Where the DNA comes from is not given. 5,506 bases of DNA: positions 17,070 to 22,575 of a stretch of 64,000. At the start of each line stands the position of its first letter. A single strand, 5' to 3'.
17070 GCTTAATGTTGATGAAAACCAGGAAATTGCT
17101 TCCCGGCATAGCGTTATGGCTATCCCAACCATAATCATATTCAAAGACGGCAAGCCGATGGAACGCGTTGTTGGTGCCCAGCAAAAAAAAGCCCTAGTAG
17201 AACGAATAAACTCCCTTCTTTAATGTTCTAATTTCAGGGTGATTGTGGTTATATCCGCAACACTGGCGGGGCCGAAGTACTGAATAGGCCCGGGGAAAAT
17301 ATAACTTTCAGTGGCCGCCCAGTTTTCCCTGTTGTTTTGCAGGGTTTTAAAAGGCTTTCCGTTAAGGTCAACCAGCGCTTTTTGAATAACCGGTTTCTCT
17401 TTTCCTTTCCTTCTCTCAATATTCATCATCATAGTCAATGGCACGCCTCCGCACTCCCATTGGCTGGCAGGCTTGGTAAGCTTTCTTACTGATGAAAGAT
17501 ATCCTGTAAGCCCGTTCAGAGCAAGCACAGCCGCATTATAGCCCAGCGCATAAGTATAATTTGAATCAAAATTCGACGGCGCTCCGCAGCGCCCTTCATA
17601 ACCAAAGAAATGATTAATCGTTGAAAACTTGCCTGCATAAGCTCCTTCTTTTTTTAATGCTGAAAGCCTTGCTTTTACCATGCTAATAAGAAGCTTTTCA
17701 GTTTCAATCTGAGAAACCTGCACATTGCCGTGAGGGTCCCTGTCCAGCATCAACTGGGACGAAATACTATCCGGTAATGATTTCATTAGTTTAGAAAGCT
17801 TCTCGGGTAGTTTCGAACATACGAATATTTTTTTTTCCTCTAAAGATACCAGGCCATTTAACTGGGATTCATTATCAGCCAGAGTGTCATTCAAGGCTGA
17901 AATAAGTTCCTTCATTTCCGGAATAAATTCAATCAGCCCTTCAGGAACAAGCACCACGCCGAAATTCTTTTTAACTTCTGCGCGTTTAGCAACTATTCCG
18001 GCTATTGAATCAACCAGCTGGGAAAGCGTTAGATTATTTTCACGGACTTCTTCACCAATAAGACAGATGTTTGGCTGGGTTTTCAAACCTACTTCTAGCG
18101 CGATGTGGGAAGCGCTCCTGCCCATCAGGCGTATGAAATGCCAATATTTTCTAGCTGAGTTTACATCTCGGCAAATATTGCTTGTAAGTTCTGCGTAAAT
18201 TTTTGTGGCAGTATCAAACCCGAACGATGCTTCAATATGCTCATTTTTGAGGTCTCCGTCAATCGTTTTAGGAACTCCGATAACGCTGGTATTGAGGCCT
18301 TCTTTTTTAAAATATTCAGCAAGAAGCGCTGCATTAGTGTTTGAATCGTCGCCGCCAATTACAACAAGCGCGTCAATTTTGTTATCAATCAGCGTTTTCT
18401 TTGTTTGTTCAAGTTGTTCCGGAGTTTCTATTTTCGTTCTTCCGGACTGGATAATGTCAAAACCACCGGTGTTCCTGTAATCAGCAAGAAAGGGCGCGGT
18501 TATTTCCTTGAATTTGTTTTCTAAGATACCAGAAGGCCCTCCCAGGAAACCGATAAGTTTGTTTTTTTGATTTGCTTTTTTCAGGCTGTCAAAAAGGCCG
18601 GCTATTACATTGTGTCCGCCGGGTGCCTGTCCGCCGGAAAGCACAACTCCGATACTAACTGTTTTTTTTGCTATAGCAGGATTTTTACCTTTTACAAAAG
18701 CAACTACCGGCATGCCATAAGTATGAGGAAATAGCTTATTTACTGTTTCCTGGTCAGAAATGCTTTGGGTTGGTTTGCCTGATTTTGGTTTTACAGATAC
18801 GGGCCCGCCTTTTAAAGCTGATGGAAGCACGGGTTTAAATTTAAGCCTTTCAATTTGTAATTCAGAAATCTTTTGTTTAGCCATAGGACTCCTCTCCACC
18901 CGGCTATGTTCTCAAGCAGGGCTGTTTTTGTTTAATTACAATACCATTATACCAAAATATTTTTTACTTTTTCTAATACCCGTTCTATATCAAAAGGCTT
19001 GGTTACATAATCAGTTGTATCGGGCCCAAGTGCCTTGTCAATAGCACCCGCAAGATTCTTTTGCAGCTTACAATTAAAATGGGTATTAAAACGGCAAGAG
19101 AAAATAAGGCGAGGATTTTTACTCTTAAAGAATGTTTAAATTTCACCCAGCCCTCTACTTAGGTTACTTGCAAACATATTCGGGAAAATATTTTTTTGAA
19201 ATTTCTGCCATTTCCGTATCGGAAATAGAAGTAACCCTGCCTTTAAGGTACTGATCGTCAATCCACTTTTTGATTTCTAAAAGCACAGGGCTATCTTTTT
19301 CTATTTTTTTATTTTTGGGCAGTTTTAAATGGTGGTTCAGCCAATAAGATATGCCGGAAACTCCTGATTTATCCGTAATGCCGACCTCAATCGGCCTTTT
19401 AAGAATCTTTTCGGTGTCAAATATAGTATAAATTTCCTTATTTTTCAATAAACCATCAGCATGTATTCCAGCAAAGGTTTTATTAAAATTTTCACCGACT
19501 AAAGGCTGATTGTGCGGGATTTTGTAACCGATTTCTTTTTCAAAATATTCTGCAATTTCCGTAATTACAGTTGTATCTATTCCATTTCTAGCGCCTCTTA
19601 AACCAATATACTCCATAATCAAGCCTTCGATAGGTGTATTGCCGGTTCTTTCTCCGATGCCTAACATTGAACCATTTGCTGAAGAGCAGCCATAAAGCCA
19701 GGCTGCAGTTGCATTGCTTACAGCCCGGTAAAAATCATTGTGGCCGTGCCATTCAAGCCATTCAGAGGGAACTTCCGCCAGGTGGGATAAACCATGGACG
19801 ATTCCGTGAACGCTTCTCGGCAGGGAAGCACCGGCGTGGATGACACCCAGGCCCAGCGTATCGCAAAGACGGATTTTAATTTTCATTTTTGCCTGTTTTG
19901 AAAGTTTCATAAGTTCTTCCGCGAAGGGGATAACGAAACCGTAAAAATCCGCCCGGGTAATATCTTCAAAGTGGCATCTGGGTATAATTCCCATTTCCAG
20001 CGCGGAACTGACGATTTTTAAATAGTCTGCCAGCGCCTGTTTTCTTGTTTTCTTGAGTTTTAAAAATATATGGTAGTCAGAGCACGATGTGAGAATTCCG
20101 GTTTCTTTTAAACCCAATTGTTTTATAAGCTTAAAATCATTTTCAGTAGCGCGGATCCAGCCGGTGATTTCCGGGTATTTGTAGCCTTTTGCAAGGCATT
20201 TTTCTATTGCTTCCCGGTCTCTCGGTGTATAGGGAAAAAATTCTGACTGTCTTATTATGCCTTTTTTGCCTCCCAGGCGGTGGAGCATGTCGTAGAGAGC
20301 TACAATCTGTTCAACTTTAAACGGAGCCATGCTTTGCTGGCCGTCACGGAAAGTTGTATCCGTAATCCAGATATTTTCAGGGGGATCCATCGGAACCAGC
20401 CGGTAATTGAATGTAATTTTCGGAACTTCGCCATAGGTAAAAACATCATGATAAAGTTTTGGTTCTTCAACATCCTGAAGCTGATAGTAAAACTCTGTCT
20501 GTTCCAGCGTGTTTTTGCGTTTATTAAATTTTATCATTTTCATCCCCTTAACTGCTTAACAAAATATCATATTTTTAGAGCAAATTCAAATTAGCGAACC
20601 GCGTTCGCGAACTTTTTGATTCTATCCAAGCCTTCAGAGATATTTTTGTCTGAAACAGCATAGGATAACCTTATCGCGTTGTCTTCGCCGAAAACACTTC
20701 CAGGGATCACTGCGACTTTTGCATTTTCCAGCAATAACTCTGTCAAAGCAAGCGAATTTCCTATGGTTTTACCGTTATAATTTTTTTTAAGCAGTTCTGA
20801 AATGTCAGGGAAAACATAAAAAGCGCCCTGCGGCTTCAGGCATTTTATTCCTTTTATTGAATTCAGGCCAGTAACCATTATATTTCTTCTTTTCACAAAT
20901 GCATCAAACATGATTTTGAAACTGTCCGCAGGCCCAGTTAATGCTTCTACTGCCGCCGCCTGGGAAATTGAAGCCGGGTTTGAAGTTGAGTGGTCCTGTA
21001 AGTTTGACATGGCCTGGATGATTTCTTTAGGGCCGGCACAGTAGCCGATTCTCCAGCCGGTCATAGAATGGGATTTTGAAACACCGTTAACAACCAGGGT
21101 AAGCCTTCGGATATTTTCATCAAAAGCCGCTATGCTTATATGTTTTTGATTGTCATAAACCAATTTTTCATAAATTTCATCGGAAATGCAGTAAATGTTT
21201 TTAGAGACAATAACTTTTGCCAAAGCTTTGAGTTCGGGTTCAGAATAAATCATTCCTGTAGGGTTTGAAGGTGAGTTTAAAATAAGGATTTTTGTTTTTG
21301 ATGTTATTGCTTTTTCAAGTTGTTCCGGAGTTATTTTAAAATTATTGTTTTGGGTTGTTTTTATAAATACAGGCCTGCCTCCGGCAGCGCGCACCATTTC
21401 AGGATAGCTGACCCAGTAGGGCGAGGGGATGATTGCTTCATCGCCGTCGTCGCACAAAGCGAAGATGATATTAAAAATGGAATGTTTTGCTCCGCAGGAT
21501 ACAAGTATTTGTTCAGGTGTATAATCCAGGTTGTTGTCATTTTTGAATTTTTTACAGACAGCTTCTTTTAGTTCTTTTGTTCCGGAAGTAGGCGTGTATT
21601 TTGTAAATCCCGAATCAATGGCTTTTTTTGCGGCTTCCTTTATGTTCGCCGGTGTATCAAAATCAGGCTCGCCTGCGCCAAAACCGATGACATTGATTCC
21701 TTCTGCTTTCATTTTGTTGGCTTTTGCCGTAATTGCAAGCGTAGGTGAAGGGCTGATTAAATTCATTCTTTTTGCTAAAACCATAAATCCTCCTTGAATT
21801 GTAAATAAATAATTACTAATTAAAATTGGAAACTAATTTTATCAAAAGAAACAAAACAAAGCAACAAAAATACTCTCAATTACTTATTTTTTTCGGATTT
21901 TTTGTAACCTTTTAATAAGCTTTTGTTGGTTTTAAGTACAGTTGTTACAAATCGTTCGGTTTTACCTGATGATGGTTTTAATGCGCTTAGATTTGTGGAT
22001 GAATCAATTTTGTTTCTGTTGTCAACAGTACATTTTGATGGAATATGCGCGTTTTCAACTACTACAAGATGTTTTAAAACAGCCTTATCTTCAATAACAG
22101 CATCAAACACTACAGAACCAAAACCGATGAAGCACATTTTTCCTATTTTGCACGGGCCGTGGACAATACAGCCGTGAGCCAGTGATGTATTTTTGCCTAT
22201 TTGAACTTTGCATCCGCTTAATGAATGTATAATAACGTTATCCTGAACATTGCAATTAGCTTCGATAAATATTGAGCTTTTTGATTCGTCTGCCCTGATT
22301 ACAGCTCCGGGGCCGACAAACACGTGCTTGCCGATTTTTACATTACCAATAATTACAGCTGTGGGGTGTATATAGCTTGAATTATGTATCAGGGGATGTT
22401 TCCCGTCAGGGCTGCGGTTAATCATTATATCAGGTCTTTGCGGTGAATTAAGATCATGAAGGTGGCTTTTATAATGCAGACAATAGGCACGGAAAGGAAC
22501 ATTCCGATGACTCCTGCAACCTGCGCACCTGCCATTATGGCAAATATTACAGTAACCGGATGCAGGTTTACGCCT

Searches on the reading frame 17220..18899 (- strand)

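Call 32: search_protein_families(library=pfam, proteins=[window:17220-18899:-], max_evalue=0.00001)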
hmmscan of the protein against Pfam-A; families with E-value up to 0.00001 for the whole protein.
window:17220-18899:- (559 aa): 1 family
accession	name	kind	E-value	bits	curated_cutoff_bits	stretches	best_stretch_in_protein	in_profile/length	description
PF00365.25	PFK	-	2.5e-39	135.7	30.9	1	83-456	2-273/277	Phosphofructokinase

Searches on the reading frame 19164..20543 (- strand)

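Call 32: search_protein_families(library=pfam, proteins=[window:19164-20543:-], max_evalue=0.00001)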
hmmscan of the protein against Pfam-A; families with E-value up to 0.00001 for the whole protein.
window:19164-20543:- (459 aa): 1 family
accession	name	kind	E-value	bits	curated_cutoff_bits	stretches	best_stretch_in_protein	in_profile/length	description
PF00682.25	HMGL-like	-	5.1e-33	115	29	1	58-332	2-258/260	HMGL-like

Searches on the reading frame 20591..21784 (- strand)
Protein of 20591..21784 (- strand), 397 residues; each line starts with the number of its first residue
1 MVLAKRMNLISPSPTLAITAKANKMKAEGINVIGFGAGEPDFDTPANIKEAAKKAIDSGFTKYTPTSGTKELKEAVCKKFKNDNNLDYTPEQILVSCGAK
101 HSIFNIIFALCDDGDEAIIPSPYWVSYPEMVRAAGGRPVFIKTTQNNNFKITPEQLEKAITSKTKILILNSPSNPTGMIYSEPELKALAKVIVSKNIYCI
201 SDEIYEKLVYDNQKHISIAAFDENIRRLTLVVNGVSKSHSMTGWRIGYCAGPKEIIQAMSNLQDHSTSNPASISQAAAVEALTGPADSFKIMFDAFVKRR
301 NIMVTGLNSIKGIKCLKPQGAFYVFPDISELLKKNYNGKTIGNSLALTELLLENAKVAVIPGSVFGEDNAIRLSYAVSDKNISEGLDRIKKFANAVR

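Call 32: search_protein_families(library=pfam, proteins=[window:20591-21784:-], max_evalue=0.00001)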
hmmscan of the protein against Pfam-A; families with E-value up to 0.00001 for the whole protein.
window:20591-21784:- (397 aa): 3 families
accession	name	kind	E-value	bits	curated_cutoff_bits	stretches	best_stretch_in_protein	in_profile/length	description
PF00155.27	Aminotran_1_2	-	1.2e-86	291.6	19.7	1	31-389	2-361/361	Aminotransferase class I and II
PF01041.23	DegT_DnrJ_EryC1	-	9.5e-07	28.8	19.8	1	112-168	62-117/360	DegT/DnrJ/EryC1/StrS aminotransferase family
PF01053.26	Cys_Met_Meta_PP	-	3.5e-06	26.3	27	1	86-202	64-173/381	Cys/Met metabolism PLP-dependent enzyme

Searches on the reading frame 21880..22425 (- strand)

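Call 32: search_protein_families(library=pfam, proteins=[window:21880-22425:-], max_evalue=0.00001)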
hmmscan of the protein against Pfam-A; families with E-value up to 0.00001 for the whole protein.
window:21880-22425:- (181 aa): 3 families
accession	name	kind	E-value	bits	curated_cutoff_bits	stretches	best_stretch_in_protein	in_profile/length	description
PF00132.30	Hexapep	-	1.8e-19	69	27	2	10-44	1-35/36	Bacterial transferase hexapeptide (six repeats)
PF25084.1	LbH_EIF2B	-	3.4e-10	40.3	54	1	50-140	8-93/105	EIF2B subunit epsilon LbH domain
PF14602.12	Hexapep_2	-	2.9e-06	27.3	27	0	29-66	2-32/34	Hexapeptide repeat of succinyl-transferase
